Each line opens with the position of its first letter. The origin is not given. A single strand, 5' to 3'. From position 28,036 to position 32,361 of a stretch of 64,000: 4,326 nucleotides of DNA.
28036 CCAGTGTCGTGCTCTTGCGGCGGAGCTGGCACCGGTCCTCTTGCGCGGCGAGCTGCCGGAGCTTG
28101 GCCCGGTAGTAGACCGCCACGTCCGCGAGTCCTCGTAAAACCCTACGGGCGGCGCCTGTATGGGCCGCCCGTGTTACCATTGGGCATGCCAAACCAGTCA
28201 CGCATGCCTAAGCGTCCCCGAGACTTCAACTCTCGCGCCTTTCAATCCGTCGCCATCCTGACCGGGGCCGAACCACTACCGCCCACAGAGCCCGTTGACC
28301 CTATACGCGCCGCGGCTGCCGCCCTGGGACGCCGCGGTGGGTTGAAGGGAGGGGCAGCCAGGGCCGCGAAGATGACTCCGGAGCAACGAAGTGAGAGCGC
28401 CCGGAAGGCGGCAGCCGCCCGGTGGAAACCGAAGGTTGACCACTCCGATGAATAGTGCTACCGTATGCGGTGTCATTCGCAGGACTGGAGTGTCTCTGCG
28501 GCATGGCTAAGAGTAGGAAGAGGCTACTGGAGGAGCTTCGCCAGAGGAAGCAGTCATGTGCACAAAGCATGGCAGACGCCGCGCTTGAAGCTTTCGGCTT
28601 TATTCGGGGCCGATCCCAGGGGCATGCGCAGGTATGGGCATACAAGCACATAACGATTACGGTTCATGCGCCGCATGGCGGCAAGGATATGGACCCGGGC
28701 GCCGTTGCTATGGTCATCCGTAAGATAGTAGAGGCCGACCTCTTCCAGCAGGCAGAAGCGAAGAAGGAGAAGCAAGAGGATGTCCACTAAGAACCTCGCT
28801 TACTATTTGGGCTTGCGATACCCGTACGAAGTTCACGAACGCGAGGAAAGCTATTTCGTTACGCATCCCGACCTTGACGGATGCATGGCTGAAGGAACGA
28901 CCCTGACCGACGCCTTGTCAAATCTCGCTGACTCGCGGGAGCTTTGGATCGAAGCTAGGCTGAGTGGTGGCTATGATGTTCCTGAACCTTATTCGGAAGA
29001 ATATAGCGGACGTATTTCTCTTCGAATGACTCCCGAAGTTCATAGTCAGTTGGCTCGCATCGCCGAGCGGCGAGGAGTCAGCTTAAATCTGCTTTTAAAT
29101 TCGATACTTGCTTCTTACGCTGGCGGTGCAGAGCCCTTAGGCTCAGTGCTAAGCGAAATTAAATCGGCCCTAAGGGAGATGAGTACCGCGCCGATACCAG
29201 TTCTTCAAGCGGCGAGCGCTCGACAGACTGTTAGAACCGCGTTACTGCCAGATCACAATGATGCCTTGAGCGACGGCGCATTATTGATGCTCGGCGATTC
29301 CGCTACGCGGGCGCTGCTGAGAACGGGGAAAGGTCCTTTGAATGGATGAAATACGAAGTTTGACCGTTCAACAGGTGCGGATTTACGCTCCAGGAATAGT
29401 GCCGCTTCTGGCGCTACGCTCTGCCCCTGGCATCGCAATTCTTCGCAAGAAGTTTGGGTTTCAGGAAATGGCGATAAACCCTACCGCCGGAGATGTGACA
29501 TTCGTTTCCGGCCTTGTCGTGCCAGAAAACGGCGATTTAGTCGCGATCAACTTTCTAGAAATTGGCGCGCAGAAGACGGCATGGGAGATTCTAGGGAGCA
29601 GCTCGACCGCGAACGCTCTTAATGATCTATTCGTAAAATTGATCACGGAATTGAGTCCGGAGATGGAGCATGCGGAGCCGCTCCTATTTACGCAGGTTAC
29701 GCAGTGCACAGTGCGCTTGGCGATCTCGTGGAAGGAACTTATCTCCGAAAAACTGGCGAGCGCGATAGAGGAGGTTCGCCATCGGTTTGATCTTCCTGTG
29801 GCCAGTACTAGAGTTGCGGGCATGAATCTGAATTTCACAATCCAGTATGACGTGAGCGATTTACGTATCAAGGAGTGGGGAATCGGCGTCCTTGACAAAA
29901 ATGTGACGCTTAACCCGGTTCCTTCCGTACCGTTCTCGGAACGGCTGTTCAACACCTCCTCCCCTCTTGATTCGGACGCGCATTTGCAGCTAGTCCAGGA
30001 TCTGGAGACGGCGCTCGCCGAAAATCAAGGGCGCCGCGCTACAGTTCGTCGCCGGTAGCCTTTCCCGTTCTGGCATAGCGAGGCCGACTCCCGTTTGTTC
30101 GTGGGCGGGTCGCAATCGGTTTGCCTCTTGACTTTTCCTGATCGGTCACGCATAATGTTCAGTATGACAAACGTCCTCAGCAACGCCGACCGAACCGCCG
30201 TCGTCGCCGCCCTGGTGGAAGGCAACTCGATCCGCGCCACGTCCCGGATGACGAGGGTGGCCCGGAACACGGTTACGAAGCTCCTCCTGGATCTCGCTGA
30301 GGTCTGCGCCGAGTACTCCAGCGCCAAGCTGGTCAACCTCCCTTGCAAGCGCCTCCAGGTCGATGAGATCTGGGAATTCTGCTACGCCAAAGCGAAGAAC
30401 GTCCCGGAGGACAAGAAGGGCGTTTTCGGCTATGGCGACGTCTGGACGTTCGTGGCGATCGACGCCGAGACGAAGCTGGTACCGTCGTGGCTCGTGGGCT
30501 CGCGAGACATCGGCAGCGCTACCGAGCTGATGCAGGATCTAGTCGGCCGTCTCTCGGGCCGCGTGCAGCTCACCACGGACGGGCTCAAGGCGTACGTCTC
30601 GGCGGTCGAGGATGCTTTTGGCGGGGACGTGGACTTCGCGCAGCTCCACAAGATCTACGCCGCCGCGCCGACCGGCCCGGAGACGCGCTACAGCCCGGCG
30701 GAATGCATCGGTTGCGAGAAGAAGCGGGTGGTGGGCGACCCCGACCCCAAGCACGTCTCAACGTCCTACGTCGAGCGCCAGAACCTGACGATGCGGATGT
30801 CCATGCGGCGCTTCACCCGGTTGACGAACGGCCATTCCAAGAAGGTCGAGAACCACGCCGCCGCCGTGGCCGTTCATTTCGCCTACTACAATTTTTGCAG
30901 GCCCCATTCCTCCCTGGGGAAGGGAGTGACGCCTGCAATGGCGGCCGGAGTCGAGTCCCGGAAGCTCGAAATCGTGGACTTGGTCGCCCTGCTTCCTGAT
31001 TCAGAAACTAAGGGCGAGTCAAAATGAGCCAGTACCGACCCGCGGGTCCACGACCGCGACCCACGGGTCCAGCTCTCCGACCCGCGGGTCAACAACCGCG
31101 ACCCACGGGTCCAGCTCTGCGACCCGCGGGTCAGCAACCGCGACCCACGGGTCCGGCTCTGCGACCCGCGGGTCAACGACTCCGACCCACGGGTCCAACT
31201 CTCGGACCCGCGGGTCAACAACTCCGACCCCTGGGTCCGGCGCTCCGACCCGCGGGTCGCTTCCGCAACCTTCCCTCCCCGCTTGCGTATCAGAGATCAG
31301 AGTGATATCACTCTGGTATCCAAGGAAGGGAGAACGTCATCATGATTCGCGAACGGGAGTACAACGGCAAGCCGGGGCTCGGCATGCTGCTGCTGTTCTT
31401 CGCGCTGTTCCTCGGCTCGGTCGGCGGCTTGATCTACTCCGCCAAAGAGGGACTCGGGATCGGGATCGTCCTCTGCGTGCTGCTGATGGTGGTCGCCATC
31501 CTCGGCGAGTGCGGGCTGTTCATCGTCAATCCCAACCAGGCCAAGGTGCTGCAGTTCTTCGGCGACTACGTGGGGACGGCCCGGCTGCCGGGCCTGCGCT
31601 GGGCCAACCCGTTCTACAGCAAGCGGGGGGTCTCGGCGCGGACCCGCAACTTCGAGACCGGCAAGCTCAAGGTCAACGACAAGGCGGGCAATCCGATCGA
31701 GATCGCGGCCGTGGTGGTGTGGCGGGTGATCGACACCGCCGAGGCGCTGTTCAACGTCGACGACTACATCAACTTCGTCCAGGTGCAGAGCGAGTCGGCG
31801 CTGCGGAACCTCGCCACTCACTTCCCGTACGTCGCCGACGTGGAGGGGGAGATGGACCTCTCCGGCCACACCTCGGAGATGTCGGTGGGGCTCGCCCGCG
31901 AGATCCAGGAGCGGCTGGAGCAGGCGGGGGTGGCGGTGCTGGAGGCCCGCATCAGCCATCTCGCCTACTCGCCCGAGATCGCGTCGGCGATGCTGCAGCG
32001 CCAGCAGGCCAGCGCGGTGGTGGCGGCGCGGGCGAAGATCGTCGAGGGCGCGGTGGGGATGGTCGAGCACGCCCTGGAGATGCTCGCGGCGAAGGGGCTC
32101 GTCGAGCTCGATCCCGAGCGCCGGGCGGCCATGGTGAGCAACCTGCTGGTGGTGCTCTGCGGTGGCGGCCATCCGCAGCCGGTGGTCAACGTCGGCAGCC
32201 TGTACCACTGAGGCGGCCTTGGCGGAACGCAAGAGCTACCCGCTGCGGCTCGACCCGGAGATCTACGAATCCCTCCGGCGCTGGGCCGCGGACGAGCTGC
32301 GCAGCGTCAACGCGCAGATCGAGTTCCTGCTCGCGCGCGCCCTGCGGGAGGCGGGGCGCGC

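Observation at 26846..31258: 4.1-kb IS1-like transposon with seven passenger genes, caught inside a tandem palindrome array with a reconstructable empty site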

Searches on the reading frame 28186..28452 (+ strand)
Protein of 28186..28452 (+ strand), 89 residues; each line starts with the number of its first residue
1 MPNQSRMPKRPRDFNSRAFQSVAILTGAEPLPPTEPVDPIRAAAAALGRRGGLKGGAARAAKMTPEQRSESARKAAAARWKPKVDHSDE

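Call 6: search_protein_families(library=pfam, proteins=[window:28186-28452:+], max_evalue=0.1)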
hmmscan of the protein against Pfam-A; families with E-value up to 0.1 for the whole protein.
window:28186-28452:+ (89 aa): 0 families

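Call 7: search_protein_families(library=ncbifam, proteins=[window:28186-28452:+], max_evalue=0.1)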
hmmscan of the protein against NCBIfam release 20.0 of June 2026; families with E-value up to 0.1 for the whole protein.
window:28186-28452:+ (89 aa): 0 families

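Call 31: find_homologous_proteins(query=window:28186-28452:+)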
Query window:28186-28452:+ (89 aa): 3102 proteins with E <= 0.001 among 3371 candidates; the best 120 are listed.
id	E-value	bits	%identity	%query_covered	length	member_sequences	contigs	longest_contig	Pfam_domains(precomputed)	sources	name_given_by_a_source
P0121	2.6e-49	183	100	100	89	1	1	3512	-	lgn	-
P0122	3.2e-34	134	80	97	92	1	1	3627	-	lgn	-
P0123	9.8e-34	133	83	79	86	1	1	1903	-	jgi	jgi:hypothetical protein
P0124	2.5e-32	128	79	79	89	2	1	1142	-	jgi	jgi:hypothetical protein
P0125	6.9e-32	127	80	90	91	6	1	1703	-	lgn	-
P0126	2.0e-31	126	80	79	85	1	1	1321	-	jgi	jgi:hypothetical protein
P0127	3.1e-31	125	77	79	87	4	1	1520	-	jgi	jgi:hypothetical protein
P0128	3.6e-31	125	82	91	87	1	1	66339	-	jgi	jgi:hypothetical protein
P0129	2.1e-30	122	74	96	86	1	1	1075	-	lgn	-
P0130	6.9e-30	121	74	93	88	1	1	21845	-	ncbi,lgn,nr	ncbi:MAG TPA: histone H1 [Thermoanaerobaculia bacterium]|nr:histone H1 [Thermoanaerobaculia bacteriu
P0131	7.0e-30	121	78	80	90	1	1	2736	-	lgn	-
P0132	8.5e-30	120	76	91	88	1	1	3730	-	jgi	jgi:hypothetical protein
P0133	9.8e-30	120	76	94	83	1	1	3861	-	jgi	jgi:hypothetical protein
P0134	1.2e-29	120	75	84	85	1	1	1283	-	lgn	-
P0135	1.5e-29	120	77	79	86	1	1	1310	-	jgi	jgi:hypothetical protein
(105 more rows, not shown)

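Call 40: search_protein_families(library=pfam, proteins=[window:28186-28452:+], max_evalue=1)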
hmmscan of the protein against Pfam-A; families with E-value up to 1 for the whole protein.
window:28186-28452:+ (89 aa): 0 families

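Call 41: predict_structure(alignment_id=A1)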
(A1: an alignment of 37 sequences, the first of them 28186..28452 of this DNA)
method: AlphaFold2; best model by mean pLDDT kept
length: 89 residues; sequences in the alignment: 37
mean_pLDDT: 74.4   pTM: 0.31
mean pLDDT of the five models: 74.4, 71.3, 71.0, 70.1, 64.9
residues with pLDDT >= 90: 8; 70-90: 50; 50-70: 30; < 50: 1
segments of 3 or more residues with pLDDT < 50: none
pLDDT, mean of each block of 10 residues (from residue 1): 66 90 86 73 70 60 81 83 59
secondary structure, 60 per line:
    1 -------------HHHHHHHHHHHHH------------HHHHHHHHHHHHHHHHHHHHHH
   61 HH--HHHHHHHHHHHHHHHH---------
elements in order: H14-26 H39-62 H65-80

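Call 43: search_protein_families(library=phrogs, proteins=[window:28186-28452:+], max_evalue=0.01)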
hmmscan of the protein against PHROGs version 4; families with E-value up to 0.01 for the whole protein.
window:28186-28452:+ (89 aa): 2 families
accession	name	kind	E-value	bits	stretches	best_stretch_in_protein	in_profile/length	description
phrog_2384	-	unknown function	8.9e-08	32.8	1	51-82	7-38/338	-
phrog_12127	-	unknown function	0.0023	18.5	1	50-80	189-219/414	-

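Call 46: search_solved_structures(query=A1, max_evalue=10)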
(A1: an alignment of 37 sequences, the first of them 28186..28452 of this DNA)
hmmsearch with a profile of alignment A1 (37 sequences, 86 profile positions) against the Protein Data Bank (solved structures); distinct sequences matched with E-value up to 10: 0.

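Call 73: search_protein_families(library=padloc, proteins=[window:28186-28452:+], max_evalue=0.001)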
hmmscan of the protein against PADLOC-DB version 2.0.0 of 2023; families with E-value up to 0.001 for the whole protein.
window:28186-28452:+ (89 aa): 0 families

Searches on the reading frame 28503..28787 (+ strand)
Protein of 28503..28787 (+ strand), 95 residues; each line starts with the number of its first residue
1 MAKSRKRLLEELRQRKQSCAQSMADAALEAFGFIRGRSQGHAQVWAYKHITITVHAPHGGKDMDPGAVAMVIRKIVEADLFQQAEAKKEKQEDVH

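Call 6: search_protein_families(library=pfam, proteins=[window:28503-28787:+], max_evalue=0.1)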
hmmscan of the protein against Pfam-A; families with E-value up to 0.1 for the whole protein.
window:28503-28787:+ (95 aa): 1 family
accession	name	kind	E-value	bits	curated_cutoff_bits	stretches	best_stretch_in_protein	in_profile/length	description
PF07927.17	HicA_toxin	-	3.2e-07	30.8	27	1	26-74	6-55/58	HicA toxin of bacterial toxin-antitoxin,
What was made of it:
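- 28503..28790 (+): hicA toxin gene (cargo). PF07927, 30.8 bits against a gathering score of 27 (call 6).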

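Call 7: search_protein_families(library=ncbifam, proteins=[window:28503-28787:+], max_evalue=0.1)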
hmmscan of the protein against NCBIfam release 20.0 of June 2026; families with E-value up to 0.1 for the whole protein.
window:28503-28787:+ (95 aa): 0 families

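Call 73: search_protein_families(library=padloc, proteins=[window:28503-28787:+], max_evalue=0.001)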
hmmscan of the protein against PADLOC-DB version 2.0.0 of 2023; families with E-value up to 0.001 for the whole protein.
window:28503-28787:+ (95 aa): 0 families

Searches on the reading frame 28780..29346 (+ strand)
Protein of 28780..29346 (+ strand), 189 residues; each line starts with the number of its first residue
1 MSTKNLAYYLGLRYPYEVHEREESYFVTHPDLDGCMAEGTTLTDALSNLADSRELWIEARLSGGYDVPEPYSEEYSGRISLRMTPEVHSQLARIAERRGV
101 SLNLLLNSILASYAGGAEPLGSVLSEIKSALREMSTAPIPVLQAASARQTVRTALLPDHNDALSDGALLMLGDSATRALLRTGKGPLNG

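Call 6: search_protein_families(library=pfam, proteins=[window:28780-29346:+], max_evalue=0.1)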
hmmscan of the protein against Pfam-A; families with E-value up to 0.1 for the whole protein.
window:28780-29346:+ (189 aa): 4 families
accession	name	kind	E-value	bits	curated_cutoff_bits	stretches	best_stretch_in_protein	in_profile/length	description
PF05534.18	HicB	-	1e-08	35.4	21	1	73-105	14-46/51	HicB family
PF15919.11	HicB_lk_antitox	-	4.2e-08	33.8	27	1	14-72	1-60/123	HicB_like antitoxin of bacterial toxin-antitoxin system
PF21748.3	UPF0150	-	1.1e-07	32.1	27.3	1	16-68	12-64/64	UPF0150-like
PF13467.12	RHH_4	-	0.058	13.9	25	0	80-122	14-57/67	Ribbon-helix-helix domain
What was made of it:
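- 28780..29349 (+): hicB antitoxin gene (cargo). It overlaps hicA by 11 nt. PF05534, PF15919 and PF21748 all score above gathering (call 6).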

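Call 7: search_protein_families(library=ncbifam, proteins=[window:28780-29346:+], max_evalue=0.1)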
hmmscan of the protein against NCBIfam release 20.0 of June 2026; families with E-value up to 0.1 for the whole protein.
window:28780-29346:+ (189 aa): 3 families
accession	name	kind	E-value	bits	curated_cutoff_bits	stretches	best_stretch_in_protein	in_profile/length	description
NF052284.1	rhzpin_SBP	equivalog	0.013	14.7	420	1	15-67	168-219/289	rhizopine catabolism ABC transporter substrate-binding protein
NF006787.0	PRK09294.1-1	subfamily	0.048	12.6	396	1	37-146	162-276/420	acyltransferase PapA5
NF042935.1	SCO6880_fam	subfamily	0.048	12.6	60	1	113-166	244-297/477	SCO6880 family protein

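Call 73: search_protein_families(library=padloc, proteins=[window:28780-29346:+], max_evalue=0.001)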
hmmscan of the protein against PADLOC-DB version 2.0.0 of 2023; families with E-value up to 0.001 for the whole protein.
window:28780-29346:+ (189 aa): 0 families

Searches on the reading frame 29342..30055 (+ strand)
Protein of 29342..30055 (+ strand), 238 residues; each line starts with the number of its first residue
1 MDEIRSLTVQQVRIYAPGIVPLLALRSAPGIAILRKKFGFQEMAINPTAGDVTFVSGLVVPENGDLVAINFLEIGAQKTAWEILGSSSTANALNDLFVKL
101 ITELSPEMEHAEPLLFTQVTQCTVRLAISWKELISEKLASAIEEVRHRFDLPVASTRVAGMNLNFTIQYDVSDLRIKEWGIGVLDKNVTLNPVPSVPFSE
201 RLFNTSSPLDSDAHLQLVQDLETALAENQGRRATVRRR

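Call 6: search_protein_families(library=pfam, proteins=[window:29342-30055:+], max_evalue=0.1)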
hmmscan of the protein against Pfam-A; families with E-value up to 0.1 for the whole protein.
window:29342-30055:+ (238 aa): 0 families

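Call 7: search_protein_families(library=ncbifam, proteins=[window:29342-30055:+], max_evalue=0.1)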
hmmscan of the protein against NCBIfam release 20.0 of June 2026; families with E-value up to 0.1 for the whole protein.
window:29342-30055:+ (238 aa): 0 families

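Call 40: search_protein_families(library=pfam, proteins=[window:29342-30055:+], max_evalue=1)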
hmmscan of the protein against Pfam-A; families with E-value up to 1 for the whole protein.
window:29342-30055:+ (238 aa): 1 family
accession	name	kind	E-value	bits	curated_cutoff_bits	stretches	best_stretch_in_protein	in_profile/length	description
PF16743.10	PliI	-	0.24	11.5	27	1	49-79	42-72/123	Periplasmic lysozyme inhibitor of I-type lysozyme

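Call 43: search_protein_families(library=phrogs, proteins=[window:29342-30055:+], max_evalue=0.01)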
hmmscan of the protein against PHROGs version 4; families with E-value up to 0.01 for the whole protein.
window:29342-30055:+ (238 aa): 0 families

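Call 73: search_protein_families(library=padloc, proteins=[window:29342-30055:+], max_evalue=0.001)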
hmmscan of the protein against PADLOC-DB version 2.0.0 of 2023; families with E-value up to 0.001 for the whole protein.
window:29342-30055:+ (238 aa): 0 families

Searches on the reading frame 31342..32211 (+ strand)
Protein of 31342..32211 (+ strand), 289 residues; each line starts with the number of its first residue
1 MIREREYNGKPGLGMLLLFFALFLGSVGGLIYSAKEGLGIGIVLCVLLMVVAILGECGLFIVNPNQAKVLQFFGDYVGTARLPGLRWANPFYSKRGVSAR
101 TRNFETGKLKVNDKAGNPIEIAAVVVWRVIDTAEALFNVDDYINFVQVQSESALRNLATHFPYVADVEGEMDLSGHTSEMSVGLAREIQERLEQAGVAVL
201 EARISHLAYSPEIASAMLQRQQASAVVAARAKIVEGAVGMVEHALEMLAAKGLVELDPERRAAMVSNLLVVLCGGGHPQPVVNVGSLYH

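Call 17: find_encoding_contigs(protein=window:31342-32211:+, flank=7000, max_places=10)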
Protein window:31342-32211:+ (289 aa): 4 contigs read that carry it; 3 places shown.
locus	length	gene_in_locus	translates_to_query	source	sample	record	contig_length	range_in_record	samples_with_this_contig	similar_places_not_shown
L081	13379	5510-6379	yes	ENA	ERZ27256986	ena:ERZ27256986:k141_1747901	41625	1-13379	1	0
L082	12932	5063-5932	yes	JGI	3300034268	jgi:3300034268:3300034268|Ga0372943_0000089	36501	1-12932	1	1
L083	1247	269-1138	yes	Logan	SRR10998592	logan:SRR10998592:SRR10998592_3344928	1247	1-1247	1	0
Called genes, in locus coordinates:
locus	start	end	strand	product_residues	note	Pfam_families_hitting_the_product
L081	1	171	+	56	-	?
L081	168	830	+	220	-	-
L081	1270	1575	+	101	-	-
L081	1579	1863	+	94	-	-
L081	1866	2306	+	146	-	-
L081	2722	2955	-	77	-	-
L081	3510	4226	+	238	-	-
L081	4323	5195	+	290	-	PF03400:DDE_Tnp_IS1 (faint)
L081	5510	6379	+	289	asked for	PF01145:Band_7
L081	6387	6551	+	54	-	PF07878:RHH_5 (weak)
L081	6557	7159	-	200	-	PF00072:Response_reg, PF13384:HTH_23 (faint), PF00196:GerE, PF04545:Sigma70_r4 (weak), PF08281:Sigma70_r4_2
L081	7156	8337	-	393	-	-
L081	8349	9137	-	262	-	PF01061:ABC2_membrane, PF12698:ABC2_membrane_3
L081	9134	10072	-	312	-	PF00005:ABC_tran, PF13304:AAA_21 (weak)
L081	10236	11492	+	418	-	-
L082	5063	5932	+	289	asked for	PF01145:Band_7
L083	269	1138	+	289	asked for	PF01145:Band_7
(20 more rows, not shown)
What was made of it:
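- Tried and rejected: The downstream gene's exact protein occurs on 4 contigs, and all are occupied (call 17).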
